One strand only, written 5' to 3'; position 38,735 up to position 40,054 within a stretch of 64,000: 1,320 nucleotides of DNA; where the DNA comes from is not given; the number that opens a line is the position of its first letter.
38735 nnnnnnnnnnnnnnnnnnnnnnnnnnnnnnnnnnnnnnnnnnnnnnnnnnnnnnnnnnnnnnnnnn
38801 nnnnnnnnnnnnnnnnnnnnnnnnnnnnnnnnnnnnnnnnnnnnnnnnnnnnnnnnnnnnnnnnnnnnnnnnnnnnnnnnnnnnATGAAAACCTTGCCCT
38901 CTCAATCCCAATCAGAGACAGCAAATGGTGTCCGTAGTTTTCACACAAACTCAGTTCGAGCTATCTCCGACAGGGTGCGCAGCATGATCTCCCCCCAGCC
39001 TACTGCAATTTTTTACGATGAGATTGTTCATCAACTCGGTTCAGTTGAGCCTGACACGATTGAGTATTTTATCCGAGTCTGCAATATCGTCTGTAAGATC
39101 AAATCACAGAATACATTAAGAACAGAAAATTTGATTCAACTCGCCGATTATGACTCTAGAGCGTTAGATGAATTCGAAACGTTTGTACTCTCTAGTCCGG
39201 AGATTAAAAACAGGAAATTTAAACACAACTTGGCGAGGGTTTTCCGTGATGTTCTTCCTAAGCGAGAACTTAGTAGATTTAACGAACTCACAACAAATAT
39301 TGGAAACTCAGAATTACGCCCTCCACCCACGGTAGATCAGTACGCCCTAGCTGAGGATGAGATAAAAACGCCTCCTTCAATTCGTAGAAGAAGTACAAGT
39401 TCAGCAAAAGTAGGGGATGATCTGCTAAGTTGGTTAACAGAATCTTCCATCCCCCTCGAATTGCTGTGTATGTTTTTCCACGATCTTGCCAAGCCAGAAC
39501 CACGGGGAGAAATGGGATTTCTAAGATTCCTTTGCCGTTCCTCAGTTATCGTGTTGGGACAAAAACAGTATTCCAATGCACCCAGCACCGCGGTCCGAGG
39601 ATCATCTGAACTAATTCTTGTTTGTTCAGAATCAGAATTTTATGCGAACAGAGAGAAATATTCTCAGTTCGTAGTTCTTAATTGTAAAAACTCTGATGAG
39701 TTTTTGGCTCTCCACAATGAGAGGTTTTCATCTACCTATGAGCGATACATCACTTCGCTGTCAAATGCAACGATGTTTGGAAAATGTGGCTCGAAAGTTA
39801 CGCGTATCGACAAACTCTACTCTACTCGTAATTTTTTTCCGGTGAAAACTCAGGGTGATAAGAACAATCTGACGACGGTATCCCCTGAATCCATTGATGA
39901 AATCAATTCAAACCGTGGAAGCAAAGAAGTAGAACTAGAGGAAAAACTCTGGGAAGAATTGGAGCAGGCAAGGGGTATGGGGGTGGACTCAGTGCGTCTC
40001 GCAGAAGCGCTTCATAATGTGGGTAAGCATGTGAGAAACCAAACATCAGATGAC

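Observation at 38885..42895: Giant (~1336 aa) archaeal STAND/NACHT NTPase with inverted domain order (unknown N-domain, then TPR, then NACHT, then ~600 aa unknown)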

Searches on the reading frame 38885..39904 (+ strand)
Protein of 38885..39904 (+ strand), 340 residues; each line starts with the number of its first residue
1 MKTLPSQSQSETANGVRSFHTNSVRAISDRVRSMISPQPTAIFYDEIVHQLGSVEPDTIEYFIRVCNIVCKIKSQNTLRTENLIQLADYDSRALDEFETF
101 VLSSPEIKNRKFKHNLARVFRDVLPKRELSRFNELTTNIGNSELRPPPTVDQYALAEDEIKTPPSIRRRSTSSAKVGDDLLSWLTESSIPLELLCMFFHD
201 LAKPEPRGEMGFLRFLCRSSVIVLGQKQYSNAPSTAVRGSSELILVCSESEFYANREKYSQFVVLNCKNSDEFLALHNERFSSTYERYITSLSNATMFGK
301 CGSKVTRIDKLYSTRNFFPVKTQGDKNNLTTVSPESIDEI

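Call 67: search_solved_structures(query=window:38885-39904:+, max_evalue=1)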
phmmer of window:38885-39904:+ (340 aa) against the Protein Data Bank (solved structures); distinct sequences matched with E-value up to 1: 1.
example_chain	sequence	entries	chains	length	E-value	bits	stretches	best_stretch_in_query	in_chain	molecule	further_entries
8jkh_h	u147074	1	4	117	0.83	12.1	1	211-303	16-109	the heavy chain of antibody 4B8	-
